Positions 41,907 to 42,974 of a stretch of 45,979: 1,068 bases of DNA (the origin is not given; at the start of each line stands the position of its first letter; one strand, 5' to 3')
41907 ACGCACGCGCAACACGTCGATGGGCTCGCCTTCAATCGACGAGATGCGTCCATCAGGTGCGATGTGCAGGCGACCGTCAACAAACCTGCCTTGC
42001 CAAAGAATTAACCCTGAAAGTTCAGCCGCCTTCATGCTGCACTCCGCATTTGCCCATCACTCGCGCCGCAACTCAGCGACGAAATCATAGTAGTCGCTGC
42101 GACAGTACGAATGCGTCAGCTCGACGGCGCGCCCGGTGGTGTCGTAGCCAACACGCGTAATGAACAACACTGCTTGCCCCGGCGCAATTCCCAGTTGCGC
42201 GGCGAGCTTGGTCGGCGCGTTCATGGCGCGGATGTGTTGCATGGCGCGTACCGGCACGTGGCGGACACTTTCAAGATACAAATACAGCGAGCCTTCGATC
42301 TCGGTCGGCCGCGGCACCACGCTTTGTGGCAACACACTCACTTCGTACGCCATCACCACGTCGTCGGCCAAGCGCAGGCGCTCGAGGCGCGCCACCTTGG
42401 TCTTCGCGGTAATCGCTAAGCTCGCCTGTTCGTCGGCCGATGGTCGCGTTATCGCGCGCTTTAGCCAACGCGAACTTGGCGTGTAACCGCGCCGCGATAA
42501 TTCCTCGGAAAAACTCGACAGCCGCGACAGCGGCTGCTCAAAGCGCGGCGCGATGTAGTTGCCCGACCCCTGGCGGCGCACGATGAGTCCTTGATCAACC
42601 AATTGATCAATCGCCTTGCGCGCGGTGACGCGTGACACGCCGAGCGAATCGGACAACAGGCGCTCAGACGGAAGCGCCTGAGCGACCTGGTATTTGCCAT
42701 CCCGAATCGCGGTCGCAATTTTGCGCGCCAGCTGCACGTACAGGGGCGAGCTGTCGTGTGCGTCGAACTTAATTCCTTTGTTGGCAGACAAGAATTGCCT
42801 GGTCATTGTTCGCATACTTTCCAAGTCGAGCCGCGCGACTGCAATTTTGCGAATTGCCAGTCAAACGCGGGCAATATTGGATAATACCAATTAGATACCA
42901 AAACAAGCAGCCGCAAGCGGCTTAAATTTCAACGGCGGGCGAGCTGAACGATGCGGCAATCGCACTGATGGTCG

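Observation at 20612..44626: TonB-dependent peptidoglycan / MurNAc scavenging locus wired together by four NagQ-type direct-repeat operators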

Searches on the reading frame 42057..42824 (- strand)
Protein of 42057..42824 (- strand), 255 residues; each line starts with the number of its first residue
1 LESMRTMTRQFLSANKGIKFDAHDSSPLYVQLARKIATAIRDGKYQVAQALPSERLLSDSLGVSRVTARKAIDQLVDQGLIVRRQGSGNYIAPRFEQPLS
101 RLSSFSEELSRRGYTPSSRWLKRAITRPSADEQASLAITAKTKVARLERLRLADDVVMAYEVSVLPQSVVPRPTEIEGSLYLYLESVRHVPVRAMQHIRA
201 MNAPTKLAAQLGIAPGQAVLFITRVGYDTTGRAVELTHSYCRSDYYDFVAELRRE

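Call 5: search_protein_families(library=pfam, proteins=[window:42057-42824:-])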
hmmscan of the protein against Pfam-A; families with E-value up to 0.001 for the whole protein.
window:42057-42824:- (255 aa): 5 families
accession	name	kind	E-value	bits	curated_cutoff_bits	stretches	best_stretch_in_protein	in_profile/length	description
PF07702.18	UTRA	-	1.6e-37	128.9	23.8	1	112-246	2-140/141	UTRA domain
PF00392.27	GntR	-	1.9e-16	59.9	27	1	28-91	1-64/64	Bacterial regulatory proteins, gntR family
PF13730.12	HTH_36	-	0.00034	20.8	25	1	46-81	20-55/55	Helix-turn-helix domain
PF25213.1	HVO_A0261_N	-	0.00071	19.8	35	0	54-86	27-59/86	HVO_A0261 N-terminal domain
PF13545.12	HTH_Crp_2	-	0.00079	19.8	27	0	53-85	24-56/70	Crp-like helix-turn-helix domain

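Call 7: search_protein_families(library=ncbifam, proteins=[window:42057-42824:-])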
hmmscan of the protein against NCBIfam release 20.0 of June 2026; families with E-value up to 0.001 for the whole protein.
window:42057-42824:- (255 aa): 26 families (the best 25 are shown)
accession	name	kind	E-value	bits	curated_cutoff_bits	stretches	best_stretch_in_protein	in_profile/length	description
NF041547.1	GntR_LSA1692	equivalog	3e-37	128.5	275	1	28-254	2-232/233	GntR family transcriptional regulator, LSA1692 subfamily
TIGR02325.1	C_P_lyase_phnF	equivalog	1.3e-31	110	156.8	1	27-251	8-237/238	phosphonate metabolism transcriptional regulator PhnF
TIGR02018.2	his_ut_repres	equivalog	3e-31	108.6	220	1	30-250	2-224/226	histidine utilization transcriptional repressor HutC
NF007292.0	PRK09764.1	equivalog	1.9e-29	102.5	281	1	26-249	4-231/240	GntR family transcriptional regulator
NF008491.0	PRK11402.1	subfamily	3.4e-26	92.2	269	1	20-245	4-233/243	GntR family transcriptional regulator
TIGR02404.1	trehalos_R_Bsub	equivalog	3.7e-26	92.2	211.95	1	30-254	3-233/233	trehalose operon repressor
NF052441.1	TransRegRv0792c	equivalog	7.8e-25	87.6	400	1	25-254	14-248/260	Rv0792c family HTH-type transcriptional regulator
TIGR03337.1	phnR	equivalog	1.1e-24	87.4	296.75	1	29-244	3-222/231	phosphonate utilization transcriptional regulator PhnR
NF007486.0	PRK10079.1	equivalog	3.6e-21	76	363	1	28-250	13-239/241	phosphonate metabolism transcriptional regulator PhnF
NF052282.1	PLP_TF_PdxR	equivalog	1.3e-17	64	320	1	27-102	1-76/448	MocR-like pyridoxine biosynthesis transcription factor PdxR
NF052290.2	MocR_like_YczR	exception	3.1e-16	59.2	487.4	1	24-97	16-89/458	MocR-like transcription factor YczR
NF011575.0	PRK14999.1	equivalog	1.3e-12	47.6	424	1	25-155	10-141/241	histidine utilization repressor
NF052281.1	rhizopine_MocR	equivalog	2.8e-12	46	650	1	18-115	9-110/479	rhizopine catabolism transcriptional regulator MocR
NF007741.0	PRK10421.1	equivalog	3.2e-12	46.4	311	1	31-96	11-76/262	transcriptional regulator LldR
NF052286.1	ecto_TF_EhuR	exception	6.8e-11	41.4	480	1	25-98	9-82/458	MocR-like ectoine utilization transcription factor EhuR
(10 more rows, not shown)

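Call 39: search_solved_structures(query=window:42057-42824:-, max_evalue=0.00001)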
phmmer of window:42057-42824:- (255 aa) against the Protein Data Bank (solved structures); distinct sequences matched with E-value up to 0.00001: 23.
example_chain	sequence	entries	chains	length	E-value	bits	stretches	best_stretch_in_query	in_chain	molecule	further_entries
4u0v_A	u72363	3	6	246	2.7e-36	128.4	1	24-252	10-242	HTH-type transcriptional repressor YvoA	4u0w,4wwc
2wv0_A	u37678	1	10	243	3.1e-36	128.2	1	24-252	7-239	HTH-TYPE TRANSCRIPTIONAL REPRESSOR YVOA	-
2ra5_A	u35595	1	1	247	1.8e-29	106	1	20-249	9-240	Putative transcriptional regulator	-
9i0v_A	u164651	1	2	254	1.1e-22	83.8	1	48-254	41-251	HTH-type transcriptional repressor DasR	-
4zs8_A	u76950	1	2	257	1.2e-22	83.8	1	48-254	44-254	HTH-type transcriptional repressor DasR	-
3ddv_A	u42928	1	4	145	5e-14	55.5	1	114-249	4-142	Transcriptional regulator (GntR family)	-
4zsi_A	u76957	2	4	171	6.8e-13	51.8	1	101-254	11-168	HTH-type transcriptional repressor DasR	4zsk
4zsb_A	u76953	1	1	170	7.2e-13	51.8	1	101-254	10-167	HTH-type transcriptional repressor DasR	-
3f8m_A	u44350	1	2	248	3.8e-12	49.4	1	39-252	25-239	GntR-family protein transcriptional regulator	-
4u0y_A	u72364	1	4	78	1.3e-11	47.7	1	23-91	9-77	HTH-type transcriptional repressor YvoA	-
3edp_A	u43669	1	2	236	4.7e-10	42.6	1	26-95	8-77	Lin2111 protein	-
4egy_A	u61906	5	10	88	2.5e-09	40.2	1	26-92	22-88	Arabinose metabolism transcriptional repressor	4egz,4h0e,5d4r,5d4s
9jpj_C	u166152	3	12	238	2.7e-08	36.8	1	27-95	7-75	Pyruvate dehydrogenase complex repressor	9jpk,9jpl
6sbs_A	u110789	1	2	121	4.5e-08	36.1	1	18-84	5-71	Regulatory protein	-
3tqn_A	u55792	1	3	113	7.2e-08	35.4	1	24-97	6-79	Transcriptional regulator, GntR family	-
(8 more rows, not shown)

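Call 45: find_homologous_proteins(query=window:42057-42806:-, max_evalue=1e-20)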
Query window:42057-42806:- (249 aa): 2243 proteins with E <= 1e-20 among 4425 candidates; the best 120 are listed.
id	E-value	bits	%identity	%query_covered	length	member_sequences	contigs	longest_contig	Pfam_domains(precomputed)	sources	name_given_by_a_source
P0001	1.1e-138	478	91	100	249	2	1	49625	PF00392.28,PF07702.19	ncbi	-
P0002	4.6e-125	433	82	100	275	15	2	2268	PF00392.28,PF07702.19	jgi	-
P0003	9.0e-123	426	80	100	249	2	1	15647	PF00392.28,PF07702.19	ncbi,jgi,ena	jgi:GntR family transcriptional regulator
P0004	1.4e-122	425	80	100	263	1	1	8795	PF00392.28,PF07702.19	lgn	-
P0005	7.4e-120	416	79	100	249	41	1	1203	PF00392.28,PF07702.19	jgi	jgi:GntR family transcriptional regulator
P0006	7.1e-116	403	76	100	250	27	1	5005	PF00392.28,PF07702.19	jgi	jgi:GntR family transcriptional regulator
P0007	1.5e-115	402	76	100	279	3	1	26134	PF00392.28,PF07702.19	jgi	jgi:GntR family transcriptional regulator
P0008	1.8e-115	402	77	100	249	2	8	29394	PF00392.28,PF07702.19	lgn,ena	-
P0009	2.6e-114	398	78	96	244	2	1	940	PF00392.28,PF07702.19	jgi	jgi:GntR family transcriptional regulator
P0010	7.2e-113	394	78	96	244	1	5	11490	PF00392.28,PF07702.19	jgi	jgi:GntR family transcriptional regulator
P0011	1.2e-112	393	77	96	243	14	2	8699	PF00392.28,PF07702.19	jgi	jgi:GntR family transcriptional regulator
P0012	5.3e-112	391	77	96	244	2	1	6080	PF00392.28,PF07702.19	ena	-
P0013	8.0e-112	390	74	98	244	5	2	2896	PF00392.28,PF07702.19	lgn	-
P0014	4.5e-111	388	74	98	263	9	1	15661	PF00392.28,PF07702.19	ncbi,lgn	-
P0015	7.3e-111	387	75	96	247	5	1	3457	PF00392.28,PF07702.19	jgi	-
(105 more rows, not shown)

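Call 46: search_dna_similar(query=window:42057-42806:-, collection=plasmids, mode=protein, max_rows=30, max_evalue=1e-30)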
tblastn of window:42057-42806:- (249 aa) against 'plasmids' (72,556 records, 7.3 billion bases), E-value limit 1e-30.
Records with a match: 117; places in all: 118; records where one place covers at least 80% of the query: 117.
Best place of each record, by identity: <60% 117.
By first word of the organism name: Rhizobium 16; Deinococcus 13; Sinorhizobium 9; Shinella 9; Ensifer 8; Aminobacter 6; Novosphingobium 6; Escherichia 5; Ruegeria 4; Nitratireductor 4; and 23 more.
By predicted mobility (MOB-suite, as given by PLSDB): non-mobilizable 94; conjugative 17; mobilizable 6.
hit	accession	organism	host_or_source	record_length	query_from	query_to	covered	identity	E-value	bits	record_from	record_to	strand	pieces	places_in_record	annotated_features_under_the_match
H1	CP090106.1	Sinorhizobium meliloti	Medicago,Cell culture,Plant nodule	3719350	19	246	92%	48.1%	1e-46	172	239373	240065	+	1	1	GntR family transcriptional regulator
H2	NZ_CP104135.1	Sinorhizobium sp. C101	Phaseolus vulgaris,cell ...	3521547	19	246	92%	48.1%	1e-46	172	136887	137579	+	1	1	none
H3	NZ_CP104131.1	Sinorhizobium sp. K101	Phaseolus vulgaris,cell ...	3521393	19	246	92%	48.1%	3e-46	171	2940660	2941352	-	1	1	none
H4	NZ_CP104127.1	Sinorhizobium sp. M103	Phaseolus vulgaris,cell ...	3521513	19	246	92%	48.1%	3e-46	171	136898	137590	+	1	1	none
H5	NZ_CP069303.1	Shinella sp. PSBB067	monoisolate,Minnesota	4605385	20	246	91%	47.8%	1e-47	175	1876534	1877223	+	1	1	none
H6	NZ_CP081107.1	Ruegeria sp. B32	-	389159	20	247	92%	46.8%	1e-49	181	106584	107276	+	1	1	GntR family transcriptional regulator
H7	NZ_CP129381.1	Rhizobium sp. SSA_523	single cell,Sea water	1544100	7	246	96%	44.3%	7e-50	182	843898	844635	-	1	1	none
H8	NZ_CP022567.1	Rhizobium leguminosarum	Root nodule,Pisum sativum root-nodule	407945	13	246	94%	45.1%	2e-45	169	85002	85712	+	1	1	GntR family transcriptional regulator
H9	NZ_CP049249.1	Rhizobium rhizoryzae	cell culture,soil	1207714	13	246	94%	44.7%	5e-49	179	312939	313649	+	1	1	none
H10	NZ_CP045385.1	Ruegeria sp. THAF33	pure culture,Surface of a polyethylene ...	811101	16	247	93%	45.1%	4e-44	165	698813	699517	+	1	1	GntR family transcriptional regulator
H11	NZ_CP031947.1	Ruegeria sp. AD91A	-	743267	16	247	93%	45.1%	2e-43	163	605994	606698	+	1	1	GntR family transcriptional regulator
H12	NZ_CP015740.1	Shinella sp. HZN7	-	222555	5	248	98%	42.9%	2e-41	157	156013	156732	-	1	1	GntR family transcriptional regulator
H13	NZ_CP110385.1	Tritonibacter mobilis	-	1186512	4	247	98%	42.5%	2e-42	160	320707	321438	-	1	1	record has no annotation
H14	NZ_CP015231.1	Tritonibacter mobilis F1926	cell culture,seawater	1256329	4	247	98%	42.5%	2e-42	160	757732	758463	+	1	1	record has no annotation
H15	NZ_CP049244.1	Allorhizobium pseudoryzae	cell culture,soil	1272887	13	246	94%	44.3%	7e-49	179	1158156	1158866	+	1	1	none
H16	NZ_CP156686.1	Burkholderia stagnalis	Bacterial cells,soils collected in ...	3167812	15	246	93%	44.4%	4e-41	156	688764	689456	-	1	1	none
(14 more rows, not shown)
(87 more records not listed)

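Call 47: get_annotated_region(hit=H1, flank=7000)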
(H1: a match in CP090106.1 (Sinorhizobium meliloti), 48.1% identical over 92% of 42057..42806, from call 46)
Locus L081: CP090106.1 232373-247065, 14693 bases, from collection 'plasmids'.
description: Sinorhizobium meliloti strain Ak57 plasmid pSymB, complete sequence
organism: Sinorhizobium meliloti (NCBI taxid 382)
taxonomy: Bacteria; Pseudomonadota; Alphaproteobacteria; Hyphomicrobiales; Rhizobiaceae; Sinorhizobium; Sinorhizobium meliloti
host: -; source: Medicago,Cell culture,Plant nodule; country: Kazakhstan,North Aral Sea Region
typing (MOB-suite, as given by PLSDB): non-mobilizable
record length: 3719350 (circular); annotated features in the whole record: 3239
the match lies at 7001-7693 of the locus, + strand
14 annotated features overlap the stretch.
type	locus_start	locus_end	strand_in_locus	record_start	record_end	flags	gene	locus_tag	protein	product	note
CDS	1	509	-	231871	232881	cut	-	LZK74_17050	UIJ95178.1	ATP-binding cassette domain-containing protein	-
CDS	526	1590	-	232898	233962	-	-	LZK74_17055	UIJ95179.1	Gfo/Idh/MocA family oxidoreductase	-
CDS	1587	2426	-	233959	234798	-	-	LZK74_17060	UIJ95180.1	carbohydrate ABC transporter permease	-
CDS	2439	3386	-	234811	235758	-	-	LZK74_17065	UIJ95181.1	sugar ABC transporter permease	-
CDS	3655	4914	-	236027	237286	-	-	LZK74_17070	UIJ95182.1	ABC transporter substrate-binding protein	-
CDS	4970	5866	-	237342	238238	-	-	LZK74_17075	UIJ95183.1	N-acetylmuramic acid 6-phosphate etherase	-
CDS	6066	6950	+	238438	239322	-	-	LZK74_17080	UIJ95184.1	N-acetylglucosamine kinase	-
CDS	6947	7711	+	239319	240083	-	-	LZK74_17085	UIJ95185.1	GntR family transcriptional regulator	-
CDS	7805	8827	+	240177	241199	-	-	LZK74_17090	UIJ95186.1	SIS domain-containing protein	-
CDS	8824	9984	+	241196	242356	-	nagA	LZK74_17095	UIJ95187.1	N-acetylglucosamine-6-phosphate deacetylase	-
CDS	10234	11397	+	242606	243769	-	-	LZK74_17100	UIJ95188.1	IS4-like element ISRm16 family transposase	-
CDS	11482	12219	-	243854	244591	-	-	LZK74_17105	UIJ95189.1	copper homeostasis protein CutC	-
CDS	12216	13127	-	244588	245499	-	-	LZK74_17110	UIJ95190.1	ROK family protein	-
CDS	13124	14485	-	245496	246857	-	-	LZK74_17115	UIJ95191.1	amidase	-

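Call 48: get_annotated_region(hit=H6, flank=7000)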
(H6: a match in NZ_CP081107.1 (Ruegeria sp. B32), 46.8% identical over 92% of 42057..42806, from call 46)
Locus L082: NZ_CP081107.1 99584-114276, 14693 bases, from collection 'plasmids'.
description: Ruegeria sp. B32 plasmid unnamed1, complete sequence
organism: Ruegeria sp. B32 (NCBI taxid 2867020)
taxonomy: Bacteria; Pseudomonadota; Alphaproteobacteria; Rhodobacterales; Roseobacteraceae; Ruegeria; Ruegeria sp. B32
host: -; source: -; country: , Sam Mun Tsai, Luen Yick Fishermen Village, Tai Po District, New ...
typing (MOB-suite, as given by PLSDB): non-mobilizable
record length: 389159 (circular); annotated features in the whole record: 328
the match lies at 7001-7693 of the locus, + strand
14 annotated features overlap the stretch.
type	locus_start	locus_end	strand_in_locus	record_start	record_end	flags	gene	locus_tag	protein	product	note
CDS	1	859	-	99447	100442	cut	-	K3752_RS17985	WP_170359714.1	ABC transporter ATP-binding protein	-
CDS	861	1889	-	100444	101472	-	-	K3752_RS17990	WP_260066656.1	Gfo/Idh/MocA family oxidoreductase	-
CDS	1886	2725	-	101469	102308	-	-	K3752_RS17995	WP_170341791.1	carbohydrate ABC transporter permease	GO:0008643 - carbohydrate transport [Evidence IEA]; GO:0055085 - transmembrane transport [Evidence IEA]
CDS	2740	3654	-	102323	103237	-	-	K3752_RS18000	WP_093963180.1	sugar ABC transporter permease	-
CDS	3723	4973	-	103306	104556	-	-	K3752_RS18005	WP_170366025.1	ABC transporter substrate-binding protein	-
CDS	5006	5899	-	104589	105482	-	-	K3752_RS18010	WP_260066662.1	N-acetylmuramic acid 6-phosphate etherase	GO:0046348 - amino sugar catabolic process [Evidence IEA]; GO:0005975 - carbohydrate metabolic process [Evidence IEA]; ...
CDS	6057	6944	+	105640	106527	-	-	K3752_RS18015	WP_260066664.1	BadF/BadG/BcrA/BcrD ATPase family protein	-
CDS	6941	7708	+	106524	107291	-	-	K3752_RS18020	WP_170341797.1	GntR family transcriptional regulator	-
CDS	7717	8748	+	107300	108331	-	-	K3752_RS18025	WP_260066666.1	SIS domain-containing protein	GO:0005975 - carbohydrate metabolic process [Evidence IEA]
CDS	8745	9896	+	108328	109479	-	nagA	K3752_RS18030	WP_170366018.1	N-acetylglucosamine-6-phosphate deacetylase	GO:0006040 - amino sugar metabolic process [Evidence IEA]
CDS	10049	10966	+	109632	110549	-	-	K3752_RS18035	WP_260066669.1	dihydrodipicolinate synthase family protein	GO:0009436 - glyoxylate catabolic process [Evidence IEA]; GO:0071704 - organic substance metabolic process [Evidence ...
CDS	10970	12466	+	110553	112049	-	-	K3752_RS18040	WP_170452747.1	aldehyde dehydrogenase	-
CDS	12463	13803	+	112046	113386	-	-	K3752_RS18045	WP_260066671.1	FAD-binding oxidoreductase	-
CDS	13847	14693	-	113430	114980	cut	-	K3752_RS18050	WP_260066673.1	trimethylamine methyltransferase family protein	-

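Call 64: get_annotated_region(hit=H16, flank=7000)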
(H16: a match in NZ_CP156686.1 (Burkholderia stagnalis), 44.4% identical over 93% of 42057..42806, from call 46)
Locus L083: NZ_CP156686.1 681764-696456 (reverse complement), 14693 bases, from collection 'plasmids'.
description: Burkholderia stagnalis strain YJ-2 plasmid plas1, complete sequence
organism: Burkholderia stagnalis (NCBI taxid 1503054)
taxonomy: Bacteria; Pseudomonadota; Betaproteobacteria; Burkholderiales; Burkholderiaceae; Burkholderia; Burkholderia stagnalis
host: -; source: Bacterial cells,soils collected in Guangdong Province, China; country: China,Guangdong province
typing (MOB-suite, as given by PLSDB): non-mobilizable
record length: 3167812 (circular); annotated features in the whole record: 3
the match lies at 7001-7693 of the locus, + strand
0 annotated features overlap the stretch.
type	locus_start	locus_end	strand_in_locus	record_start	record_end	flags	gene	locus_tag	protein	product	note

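Call 67: find_encoding_contigs(protein=P0001, flank=10000, max_places=3)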
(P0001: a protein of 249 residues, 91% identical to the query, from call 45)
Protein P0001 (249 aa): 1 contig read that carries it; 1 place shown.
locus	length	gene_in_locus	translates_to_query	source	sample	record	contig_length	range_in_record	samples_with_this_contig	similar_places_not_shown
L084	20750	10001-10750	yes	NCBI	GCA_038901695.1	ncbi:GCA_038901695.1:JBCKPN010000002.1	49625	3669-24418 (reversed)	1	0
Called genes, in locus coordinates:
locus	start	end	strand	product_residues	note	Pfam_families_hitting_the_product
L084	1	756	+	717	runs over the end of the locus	PF01138:RNase_PH, PF03725:RNase_PH_C, PF03726:PNPase, PF01138:RNase_PH, PF00013:KH_1, PF00575:S1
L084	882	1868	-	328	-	PF01548:DEDD_Tnp_IS110, PF02371:Transposase_20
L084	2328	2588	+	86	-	-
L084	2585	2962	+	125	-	PF02452:PemK_toxin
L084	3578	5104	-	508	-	PF00171:Aldedh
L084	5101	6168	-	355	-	PF03435:Sacchrp_dh_NADP, PF03807:F420_oxidored (weak), PF13460:NAD_binding_10 (faint), PF16653:Sacchrp_dh_C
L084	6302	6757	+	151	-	PF01726:LexA_DNA_bind (faint), PF09339:HTH_IclR (weak), PF12802:MarR_2, PF01047:MarR (weak), PF13404:HTH_AsnC-type, PF13412:HTH_24, PF12840:HTH_20, PF01037:AsnC_trans_reg, +2 more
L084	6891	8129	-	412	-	PF07670:Gate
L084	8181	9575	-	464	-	PF00496:SBP_bac_5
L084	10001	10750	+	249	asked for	PF00392:GntR, PF07702:UTRA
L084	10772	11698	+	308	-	-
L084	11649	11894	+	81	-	PF01979:Amidohydro_1, PF07969:Amidohydro_3 (weak)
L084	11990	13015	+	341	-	PF01380:SIS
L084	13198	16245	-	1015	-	PF07715:Plug, PF00593:TonB_dep_Rec_b-barrel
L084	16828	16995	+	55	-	-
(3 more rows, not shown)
